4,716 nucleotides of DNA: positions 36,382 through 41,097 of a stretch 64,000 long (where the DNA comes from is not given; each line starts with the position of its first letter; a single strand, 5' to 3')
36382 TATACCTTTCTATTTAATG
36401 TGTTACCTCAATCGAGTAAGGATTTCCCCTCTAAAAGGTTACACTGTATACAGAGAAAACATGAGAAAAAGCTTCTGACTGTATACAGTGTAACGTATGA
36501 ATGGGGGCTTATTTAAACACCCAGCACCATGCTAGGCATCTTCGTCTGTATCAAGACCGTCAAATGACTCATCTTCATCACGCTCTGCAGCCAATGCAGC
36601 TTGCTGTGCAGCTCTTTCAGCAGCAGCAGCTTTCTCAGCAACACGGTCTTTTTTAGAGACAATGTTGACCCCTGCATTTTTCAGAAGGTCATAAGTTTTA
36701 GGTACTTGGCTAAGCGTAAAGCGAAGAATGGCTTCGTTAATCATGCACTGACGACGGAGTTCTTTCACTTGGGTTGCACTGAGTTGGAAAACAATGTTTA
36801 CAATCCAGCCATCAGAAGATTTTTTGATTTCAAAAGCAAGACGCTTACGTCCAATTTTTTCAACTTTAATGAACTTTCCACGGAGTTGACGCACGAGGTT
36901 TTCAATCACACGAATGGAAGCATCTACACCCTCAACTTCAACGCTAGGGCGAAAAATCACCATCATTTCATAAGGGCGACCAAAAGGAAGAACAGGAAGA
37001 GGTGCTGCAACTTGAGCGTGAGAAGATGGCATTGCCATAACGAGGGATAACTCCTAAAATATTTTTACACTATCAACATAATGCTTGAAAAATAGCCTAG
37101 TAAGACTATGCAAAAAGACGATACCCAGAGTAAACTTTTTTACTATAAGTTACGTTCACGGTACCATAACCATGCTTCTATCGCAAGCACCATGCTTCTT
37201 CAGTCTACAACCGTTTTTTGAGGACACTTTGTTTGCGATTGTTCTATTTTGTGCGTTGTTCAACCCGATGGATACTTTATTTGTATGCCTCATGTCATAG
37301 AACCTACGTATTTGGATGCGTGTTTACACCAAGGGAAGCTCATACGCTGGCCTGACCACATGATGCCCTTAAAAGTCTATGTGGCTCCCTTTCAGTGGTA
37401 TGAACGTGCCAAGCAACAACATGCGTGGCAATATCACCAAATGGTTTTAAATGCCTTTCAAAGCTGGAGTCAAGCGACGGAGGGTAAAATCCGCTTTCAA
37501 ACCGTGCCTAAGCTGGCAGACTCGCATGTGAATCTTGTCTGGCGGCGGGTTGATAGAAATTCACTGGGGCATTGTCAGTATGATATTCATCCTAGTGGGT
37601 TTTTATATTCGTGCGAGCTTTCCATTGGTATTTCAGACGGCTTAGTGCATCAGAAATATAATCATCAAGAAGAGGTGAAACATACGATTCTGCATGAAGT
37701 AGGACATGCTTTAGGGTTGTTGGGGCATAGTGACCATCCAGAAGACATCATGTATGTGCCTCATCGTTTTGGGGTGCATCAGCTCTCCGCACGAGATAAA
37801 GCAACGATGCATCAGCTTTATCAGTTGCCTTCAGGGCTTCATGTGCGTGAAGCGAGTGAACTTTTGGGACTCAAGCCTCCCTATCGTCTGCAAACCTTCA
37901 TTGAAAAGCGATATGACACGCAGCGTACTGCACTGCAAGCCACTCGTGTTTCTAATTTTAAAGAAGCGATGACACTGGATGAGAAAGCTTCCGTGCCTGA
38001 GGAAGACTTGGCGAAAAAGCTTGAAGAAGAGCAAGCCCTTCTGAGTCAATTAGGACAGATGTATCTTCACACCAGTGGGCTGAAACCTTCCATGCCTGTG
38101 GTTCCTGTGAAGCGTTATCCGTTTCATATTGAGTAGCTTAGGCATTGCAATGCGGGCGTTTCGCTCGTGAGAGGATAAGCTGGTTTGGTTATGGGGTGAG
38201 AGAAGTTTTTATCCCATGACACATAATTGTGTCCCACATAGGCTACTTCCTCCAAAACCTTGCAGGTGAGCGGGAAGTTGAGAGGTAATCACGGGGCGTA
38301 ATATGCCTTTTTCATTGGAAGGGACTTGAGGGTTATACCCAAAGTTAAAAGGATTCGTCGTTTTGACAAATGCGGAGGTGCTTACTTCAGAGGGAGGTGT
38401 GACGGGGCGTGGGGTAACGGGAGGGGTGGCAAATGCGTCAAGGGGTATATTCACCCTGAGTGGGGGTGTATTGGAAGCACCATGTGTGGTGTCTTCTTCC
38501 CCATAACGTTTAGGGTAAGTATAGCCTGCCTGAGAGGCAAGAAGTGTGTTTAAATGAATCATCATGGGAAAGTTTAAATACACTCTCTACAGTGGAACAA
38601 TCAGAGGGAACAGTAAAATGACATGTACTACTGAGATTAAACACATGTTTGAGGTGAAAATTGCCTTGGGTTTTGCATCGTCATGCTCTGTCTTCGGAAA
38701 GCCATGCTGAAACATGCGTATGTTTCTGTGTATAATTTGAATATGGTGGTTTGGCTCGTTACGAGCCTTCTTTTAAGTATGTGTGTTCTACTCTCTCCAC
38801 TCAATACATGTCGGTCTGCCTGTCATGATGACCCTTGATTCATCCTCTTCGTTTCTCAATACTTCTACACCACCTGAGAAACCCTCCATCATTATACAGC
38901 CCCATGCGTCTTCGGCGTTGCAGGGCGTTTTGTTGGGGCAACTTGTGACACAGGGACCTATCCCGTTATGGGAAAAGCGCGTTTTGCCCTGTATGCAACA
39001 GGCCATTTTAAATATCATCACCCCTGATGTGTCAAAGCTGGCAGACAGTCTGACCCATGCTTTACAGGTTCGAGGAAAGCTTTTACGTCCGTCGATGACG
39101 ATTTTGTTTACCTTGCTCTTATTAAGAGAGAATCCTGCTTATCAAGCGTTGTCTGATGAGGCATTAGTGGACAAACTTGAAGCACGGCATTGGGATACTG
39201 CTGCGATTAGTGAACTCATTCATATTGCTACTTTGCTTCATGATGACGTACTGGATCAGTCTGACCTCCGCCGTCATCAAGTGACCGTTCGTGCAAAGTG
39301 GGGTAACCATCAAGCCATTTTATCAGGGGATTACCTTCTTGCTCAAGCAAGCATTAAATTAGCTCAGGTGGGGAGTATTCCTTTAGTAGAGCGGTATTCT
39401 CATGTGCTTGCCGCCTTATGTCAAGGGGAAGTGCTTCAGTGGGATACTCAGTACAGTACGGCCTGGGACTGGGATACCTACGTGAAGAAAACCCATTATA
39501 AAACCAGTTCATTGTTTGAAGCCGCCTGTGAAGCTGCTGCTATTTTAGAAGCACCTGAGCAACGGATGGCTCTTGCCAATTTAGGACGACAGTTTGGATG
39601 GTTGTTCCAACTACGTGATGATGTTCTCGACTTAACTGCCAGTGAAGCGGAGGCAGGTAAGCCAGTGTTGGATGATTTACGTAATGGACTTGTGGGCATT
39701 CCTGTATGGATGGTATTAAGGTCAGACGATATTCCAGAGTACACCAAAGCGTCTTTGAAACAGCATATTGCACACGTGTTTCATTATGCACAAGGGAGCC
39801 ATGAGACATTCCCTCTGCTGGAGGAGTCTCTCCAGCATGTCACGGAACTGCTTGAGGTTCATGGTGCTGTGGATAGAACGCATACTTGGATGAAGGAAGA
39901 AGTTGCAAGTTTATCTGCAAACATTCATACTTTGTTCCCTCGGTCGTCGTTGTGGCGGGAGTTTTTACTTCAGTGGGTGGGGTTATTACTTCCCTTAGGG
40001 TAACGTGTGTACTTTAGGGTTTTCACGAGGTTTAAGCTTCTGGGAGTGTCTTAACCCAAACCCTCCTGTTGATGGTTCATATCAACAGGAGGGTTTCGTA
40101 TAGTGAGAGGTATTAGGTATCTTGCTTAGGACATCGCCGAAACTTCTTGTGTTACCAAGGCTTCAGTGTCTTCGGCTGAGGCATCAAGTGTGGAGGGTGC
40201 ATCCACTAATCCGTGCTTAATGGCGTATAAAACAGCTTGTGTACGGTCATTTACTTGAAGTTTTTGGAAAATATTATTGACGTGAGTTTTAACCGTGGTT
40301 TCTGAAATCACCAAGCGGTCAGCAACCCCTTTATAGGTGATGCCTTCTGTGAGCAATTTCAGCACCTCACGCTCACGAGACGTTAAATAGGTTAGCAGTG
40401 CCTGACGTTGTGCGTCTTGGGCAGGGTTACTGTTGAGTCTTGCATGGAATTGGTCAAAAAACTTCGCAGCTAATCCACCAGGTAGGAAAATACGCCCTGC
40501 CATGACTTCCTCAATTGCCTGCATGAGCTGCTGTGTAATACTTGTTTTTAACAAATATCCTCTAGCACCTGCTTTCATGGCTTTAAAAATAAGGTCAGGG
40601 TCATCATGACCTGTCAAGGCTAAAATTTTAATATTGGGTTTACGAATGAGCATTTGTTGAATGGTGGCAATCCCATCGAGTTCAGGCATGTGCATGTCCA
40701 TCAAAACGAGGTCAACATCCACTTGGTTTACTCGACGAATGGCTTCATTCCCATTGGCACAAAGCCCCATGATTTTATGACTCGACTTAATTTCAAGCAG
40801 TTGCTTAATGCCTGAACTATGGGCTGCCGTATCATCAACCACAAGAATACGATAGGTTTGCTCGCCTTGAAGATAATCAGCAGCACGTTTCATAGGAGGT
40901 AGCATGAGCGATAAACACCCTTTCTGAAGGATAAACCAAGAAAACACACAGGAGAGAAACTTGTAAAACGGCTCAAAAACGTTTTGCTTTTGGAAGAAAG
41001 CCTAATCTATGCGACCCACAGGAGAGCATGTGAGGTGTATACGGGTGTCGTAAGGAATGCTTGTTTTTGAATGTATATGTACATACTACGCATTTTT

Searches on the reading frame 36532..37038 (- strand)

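Call 16: search_protein_families(library=pfam, proteins=[window:36532-37038:-], max_evalue=0.001)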
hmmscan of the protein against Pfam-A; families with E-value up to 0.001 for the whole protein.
window:36532-37038:- (168 aa): 1 family
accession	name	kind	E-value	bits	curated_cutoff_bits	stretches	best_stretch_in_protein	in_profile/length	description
PF01250.22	Ribosomal_S6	-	5.6e-20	71.8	27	1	23-108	2-87/90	Ribosomal protein S6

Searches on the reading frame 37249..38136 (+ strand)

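Call 16: search_protein_families(library=pfam, proteins=[window:37249-38136:+], max_evalue=0.001)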
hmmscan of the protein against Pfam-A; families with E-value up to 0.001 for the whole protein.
window:37249-38136:+ (295 aa): 2 families
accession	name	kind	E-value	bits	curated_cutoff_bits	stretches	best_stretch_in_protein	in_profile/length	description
PF00413.30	Peptidase_M10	-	3.5e-08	33.9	24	1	58-191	19-158/159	Matrixin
PF10263.15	SprT-like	-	0.00025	21.3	25.6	1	90-156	17-74/108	SprT-like family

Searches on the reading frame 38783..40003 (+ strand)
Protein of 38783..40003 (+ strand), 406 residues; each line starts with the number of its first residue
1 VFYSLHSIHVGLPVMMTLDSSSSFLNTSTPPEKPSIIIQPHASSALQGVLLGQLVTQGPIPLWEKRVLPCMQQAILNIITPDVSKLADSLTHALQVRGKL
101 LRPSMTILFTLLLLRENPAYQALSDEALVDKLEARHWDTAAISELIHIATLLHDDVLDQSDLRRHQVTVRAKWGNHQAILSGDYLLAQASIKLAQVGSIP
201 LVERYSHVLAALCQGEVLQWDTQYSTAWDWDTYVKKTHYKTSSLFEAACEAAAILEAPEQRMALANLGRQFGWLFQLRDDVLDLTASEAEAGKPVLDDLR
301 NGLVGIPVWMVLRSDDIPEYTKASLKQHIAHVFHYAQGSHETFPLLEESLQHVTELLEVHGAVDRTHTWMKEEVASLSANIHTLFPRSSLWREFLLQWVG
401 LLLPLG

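Call 16: search_protein_families(library=pfam, proteins=[window:38783-40003:+], max_evalue=0.001)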
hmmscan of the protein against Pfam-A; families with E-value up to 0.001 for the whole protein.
window:38783-40003:+ (406 aa): 1 family
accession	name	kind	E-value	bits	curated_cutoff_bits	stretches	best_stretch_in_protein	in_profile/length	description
PF00348.22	polyprenyl_synt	-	8e-57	192.8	27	1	85-316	3-223/251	Polyprenyl synthetase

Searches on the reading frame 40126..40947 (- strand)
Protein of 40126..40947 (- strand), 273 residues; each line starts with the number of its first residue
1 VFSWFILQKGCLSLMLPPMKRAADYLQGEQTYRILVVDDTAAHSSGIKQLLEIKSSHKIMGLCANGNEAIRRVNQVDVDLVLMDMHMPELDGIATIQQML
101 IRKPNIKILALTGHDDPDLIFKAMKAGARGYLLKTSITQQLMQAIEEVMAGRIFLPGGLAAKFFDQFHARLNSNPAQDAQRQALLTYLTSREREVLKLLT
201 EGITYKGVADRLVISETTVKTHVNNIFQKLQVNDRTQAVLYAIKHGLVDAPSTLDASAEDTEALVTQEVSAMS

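Call 16: search_protein_families(library=pfam, proteins=[window:40126-40947:-], max_evalue=0.001)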
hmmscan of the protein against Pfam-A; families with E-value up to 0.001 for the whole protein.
window:40126-40947:- (273 aa): 4 families
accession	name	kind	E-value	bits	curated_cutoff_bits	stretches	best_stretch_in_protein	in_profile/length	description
PF00072.30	Response_reg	-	7.7e-26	90.9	30.2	1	34-146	1-111/111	Response regulator receiver domain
PF00196.25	GerE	-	6.7e-20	70.9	23.5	1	188-242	3-57/57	Bacterial regulatory proteins, luxR family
PF08281.18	Sigma70_r4_2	-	3.9e-06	26.9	25.7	1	183-229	6-53/54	Sigma-70, region 4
PF04545.22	Sigma70_r4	-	5.3e-06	26.3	24.1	1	187-231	4-49/50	Sigma-70, region 4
